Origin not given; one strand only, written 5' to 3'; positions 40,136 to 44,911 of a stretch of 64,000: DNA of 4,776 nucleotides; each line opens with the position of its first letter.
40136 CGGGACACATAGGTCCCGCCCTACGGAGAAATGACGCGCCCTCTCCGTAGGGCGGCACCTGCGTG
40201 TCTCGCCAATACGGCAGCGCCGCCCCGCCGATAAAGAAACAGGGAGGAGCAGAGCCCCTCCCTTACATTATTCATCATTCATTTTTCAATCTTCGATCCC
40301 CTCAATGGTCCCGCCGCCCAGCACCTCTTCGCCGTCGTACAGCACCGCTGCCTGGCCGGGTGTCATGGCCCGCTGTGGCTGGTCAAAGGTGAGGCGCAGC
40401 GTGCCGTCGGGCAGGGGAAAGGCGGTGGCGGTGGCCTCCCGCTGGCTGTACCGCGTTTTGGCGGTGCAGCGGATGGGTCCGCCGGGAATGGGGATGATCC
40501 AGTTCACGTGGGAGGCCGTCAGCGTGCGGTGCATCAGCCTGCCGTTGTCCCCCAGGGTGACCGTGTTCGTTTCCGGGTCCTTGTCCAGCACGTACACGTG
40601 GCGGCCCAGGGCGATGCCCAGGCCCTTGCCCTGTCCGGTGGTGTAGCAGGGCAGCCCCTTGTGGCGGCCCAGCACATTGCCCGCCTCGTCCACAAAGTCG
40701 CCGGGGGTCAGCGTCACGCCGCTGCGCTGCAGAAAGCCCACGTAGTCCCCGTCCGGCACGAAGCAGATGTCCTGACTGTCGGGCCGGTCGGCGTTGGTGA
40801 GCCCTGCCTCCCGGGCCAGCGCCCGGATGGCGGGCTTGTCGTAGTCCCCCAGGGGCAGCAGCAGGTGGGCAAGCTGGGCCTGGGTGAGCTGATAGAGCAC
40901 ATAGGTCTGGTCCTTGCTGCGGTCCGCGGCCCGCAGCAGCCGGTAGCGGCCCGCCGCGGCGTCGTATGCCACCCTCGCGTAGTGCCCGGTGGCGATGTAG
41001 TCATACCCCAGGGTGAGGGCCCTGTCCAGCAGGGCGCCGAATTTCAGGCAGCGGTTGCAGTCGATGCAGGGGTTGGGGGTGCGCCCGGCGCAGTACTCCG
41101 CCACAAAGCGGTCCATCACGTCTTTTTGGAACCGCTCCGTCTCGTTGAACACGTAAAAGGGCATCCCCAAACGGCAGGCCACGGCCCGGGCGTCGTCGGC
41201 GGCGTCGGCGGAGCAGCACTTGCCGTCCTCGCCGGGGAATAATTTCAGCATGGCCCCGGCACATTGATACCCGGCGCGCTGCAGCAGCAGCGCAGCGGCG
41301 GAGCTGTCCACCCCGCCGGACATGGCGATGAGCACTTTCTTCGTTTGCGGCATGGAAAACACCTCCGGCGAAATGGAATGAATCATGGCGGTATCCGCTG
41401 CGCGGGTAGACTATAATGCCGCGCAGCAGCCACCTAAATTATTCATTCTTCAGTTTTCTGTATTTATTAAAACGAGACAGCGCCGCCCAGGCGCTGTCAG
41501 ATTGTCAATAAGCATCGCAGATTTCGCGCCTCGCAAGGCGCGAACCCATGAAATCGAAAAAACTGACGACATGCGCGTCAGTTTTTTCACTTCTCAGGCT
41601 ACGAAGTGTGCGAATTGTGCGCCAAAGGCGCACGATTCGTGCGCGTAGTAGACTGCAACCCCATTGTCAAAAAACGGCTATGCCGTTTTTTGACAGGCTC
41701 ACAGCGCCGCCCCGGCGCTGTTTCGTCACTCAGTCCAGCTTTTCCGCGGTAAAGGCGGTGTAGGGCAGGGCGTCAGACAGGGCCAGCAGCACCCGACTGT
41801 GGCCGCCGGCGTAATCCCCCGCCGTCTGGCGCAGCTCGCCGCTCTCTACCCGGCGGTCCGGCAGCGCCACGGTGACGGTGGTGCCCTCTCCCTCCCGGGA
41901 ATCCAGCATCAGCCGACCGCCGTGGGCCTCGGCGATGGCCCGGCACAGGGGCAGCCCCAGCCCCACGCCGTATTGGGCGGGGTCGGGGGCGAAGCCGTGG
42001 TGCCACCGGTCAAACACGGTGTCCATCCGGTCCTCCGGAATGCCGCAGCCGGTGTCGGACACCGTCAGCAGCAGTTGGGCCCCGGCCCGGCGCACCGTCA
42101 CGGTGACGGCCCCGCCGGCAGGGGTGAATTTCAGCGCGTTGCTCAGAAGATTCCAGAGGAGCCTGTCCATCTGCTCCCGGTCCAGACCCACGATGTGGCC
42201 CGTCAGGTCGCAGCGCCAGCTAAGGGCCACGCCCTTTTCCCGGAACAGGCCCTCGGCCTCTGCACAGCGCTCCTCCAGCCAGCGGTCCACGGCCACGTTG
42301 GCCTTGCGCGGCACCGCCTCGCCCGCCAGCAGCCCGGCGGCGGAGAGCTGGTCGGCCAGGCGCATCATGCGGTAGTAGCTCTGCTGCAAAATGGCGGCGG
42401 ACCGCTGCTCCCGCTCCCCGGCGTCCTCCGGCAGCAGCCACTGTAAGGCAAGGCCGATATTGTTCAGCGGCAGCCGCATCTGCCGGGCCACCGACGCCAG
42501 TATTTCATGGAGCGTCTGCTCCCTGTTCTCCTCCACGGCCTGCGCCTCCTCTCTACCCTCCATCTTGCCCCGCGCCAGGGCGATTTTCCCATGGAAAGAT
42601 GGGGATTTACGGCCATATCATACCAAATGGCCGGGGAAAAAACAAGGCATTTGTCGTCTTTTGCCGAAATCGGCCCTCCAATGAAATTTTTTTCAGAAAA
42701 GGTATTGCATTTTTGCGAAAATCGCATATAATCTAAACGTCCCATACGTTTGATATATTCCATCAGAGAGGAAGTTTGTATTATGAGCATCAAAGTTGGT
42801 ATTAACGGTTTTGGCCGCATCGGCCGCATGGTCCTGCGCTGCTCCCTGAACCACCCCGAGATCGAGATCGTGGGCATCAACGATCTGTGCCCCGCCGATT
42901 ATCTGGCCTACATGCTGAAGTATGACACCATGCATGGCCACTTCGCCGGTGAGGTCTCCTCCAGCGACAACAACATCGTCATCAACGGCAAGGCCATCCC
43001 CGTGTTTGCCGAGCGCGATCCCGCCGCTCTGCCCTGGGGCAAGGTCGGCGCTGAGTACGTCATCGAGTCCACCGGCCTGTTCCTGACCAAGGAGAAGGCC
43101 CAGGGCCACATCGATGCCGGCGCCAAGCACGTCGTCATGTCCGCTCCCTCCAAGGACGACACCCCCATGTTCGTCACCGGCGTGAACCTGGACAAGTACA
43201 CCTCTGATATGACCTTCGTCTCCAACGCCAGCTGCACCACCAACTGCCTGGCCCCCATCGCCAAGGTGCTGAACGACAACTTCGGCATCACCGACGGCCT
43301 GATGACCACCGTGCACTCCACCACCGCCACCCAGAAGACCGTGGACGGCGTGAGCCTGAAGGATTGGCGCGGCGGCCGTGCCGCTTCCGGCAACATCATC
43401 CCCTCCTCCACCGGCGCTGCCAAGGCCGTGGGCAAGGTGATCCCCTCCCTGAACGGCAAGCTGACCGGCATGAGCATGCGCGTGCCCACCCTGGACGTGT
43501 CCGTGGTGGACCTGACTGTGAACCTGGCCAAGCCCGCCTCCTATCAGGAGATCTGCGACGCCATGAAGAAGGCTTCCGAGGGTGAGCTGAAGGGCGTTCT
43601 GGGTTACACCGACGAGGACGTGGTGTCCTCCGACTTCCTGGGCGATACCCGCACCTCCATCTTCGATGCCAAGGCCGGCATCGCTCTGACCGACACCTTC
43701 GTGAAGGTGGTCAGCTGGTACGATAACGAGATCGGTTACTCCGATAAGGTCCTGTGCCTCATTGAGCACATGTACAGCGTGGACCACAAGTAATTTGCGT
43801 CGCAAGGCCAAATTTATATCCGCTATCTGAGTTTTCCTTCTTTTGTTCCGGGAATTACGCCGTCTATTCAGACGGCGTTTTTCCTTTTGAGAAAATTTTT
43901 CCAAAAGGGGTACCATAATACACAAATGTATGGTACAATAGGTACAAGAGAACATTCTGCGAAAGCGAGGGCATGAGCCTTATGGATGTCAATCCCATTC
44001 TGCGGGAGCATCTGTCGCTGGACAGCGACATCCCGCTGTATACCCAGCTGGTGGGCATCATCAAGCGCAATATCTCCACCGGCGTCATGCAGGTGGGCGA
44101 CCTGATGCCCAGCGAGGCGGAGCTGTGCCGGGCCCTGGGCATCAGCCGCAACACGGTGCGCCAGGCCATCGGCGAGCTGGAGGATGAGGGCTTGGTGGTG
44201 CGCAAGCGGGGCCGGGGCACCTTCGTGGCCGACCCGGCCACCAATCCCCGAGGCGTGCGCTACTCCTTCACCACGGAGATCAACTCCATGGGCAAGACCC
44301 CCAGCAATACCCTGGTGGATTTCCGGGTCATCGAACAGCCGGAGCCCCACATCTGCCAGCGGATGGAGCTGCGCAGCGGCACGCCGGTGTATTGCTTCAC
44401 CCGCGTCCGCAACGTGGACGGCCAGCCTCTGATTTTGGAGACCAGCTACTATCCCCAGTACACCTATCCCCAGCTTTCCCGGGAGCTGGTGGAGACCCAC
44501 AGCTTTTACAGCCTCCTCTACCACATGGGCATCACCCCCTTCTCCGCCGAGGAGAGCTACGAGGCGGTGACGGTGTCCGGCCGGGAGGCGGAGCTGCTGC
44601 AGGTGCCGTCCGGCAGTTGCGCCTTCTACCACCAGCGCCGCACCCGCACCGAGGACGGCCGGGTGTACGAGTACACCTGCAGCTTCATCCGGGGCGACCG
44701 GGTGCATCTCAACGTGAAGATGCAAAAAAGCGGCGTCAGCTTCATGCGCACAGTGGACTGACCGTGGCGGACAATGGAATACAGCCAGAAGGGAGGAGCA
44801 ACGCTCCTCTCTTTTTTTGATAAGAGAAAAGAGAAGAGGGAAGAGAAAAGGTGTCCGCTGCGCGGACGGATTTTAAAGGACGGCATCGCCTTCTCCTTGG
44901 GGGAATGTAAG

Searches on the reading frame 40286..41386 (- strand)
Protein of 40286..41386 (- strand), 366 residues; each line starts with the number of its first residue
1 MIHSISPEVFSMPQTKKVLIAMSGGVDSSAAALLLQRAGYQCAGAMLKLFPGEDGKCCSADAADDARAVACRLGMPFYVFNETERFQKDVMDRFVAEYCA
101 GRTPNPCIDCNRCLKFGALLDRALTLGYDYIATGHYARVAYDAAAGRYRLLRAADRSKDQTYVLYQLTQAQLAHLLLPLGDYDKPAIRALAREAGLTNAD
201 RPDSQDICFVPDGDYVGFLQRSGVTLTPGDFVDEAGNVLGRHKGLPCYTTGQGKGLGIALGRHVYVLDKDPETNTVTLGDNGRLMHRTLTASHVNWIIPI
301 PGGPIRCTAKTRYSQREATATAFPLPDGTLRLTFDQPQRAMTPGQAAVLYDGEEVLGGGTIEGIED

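Call 77: search_protein_families(library=phrogs, proteins=[window:40286-41386:-], max_evalue=0.00001)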
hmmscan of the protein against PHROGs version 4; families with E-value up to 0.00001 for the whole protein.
window:40286-41386:- (366 aa): 1 family
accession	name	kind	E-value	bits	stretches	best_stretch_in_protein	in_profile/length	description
phrog_1741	-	moron, auxiliary metabolic gene and host takeover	4.3e-116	388.9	1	14-362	19-376/383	QueC-like queuosine biosynthesis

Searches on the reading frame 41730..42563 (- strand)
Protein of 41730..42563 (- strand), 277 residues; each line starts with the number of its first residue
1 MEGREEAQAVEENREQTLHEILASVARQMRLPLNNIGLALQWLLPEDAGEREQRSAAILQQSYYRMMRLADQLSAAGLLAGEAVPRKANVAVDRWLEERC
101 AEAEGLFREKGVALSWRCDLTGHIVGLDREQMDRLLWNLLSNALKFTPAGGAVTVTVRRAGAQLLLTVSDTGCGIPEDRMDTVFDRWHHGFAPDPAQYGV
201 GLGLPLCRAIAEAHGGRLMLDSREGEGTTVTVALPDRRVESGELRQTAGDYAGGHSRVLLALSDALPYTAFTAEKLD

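Call 77: search_protein_families(library=phrogs, proteins=[window:41730-42563:-], max_evalue=0.00001)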
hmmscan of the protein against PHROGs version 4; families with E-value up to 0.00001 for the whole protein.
window:41730-42563:- (277 aa): 7 families
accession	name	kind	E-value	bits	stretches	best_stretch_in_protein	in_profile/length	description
phrog_857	-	unknown function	1.7e-39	137.4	1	10-239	233-463/468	-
phrog_10912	-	other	8.4e-31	107.8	1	10-237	732-962/970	kinase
phrog_20458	-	unknown function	4.2e-21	75.9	1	6-235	433-668/829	-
phrog_20778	-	unknown function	1e-13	51.4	1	127-234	564-670/675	-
phrog_28116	-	unknown function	4.5e-13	50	1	128-235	393-501/512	-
phrog_5982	-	unknown function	1.4e-12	47.4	1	128-263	726-875/1030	-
phrog_18358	-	unknown function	1.5e-11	44.1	1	6-237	422-653/904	-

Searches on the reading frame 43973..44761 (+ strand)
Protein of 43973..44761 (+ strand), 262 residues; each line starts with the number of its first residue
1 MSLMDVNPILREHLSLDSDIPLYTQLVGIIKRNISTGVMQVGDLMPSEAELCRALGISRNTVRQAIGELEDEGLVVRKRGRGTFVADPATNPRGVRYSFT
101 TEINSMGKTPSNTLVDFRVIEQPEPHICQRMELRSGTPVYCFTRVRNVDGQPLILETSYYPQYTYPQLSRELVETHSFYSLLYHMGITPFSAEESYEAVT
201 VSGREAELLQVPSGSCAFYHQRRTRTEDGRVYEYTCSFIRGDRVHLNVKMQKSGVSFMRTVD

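Call 77: search_protein_families(library=phrogs, proteins=[window:43973-44761:+], max_evalue=0.00001)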
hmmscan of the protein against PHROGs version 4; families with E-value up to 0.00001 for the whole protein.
window:43973-44761:+ (262 aa): 4 families
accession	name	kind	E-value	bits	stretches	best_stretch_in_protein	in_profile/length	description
phrog_10724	-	unknown function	7e-43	147.8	1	18-250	4-251/253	-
phrog_9285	-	unknown function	8.9e-16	58.7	1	14-107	20-116/466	-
phrog_38247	-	unknown function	1.8e-06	28.7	1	15-87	6-77/228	-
phrog_19898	-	unknown function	3.8e-06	27.6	1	12-78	12-79/174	-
